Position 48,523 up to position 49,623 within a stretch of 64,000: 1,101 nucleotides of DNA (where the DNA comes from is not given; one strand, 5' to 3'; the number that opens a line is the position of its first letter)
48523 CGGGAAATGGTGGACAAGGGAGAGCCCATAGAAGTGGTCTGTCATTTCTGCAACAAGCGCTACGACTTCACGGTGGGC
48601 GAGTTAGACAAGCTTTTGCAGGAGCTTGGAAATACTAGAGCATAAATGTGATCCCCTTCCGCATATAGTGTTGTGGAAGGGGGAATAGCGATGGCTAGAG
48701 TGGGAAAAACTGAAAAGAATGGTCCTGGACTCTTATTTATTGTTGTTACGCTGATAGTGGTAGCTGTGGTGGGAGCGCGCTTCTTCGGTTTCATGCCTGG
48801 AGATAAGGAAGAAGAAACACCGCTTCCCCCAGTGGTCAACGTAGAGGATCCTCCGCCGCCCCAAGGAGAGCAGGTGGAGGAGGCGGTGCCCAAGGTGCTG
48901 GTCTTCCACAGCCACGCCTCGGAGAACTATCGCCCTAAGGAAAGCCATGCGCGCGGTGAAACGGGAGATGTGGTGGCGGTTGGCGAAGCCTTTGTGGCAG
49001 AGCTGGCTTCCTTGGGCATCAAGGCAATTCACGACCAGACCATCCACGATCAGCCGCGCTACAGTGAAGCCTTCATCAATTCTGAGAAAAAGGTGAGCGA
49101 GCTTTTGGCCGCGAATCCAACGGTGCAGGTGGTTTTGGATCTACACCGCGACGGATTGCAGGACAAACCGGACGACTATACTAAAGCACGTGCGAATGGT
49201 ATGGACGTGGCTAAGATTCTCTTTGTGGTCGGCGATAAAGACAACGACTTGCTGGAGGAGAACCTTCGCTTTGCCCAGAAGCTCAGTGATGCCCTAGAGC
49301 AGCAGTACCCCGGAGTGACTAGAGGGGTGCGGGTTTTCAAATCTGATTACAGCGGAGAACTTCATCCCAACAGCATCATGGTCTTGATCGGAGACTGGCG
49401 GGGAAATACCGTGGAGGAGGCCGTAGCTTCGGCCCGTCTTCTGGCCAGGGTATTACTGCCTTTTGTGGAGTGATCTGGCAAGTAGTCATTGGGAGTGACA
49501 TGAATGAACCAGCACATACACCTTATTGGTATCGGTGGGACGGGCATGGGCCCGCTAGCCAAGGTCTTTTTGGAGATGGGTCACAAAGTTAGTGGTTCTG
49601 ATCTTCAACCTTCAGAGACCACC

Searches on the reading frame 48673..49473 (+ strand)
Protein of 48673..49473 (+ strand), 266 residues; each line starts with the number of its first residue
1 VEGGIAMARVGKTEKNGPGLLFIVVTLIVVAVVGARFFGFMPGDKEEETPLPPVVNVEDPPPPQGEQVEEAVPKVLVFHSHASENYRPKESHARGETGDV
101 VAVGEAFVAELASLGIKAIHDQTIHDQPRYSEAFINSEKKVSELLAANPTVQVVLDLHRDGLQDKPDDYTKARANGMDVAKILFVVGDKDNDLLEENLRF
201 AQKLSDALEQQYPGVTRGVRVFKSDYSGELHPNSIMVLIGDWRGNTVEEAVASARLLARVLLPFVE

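Call 52: search_protein_families(library=ncbifam, proteins=[window:48673-49473:+], max_evalue=1e-10)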
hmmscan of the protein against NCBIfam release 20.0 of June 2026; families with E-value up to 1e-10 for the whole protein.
window:48673-49473:+ (266 aa): 1 family
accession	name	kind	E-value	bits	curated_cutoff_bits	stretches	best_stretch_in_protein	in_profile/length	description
TIGR02867.1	spore_II_P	subfamily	4e-44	150.9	123.15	1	75-261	1-191/196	stage II sporulation protein P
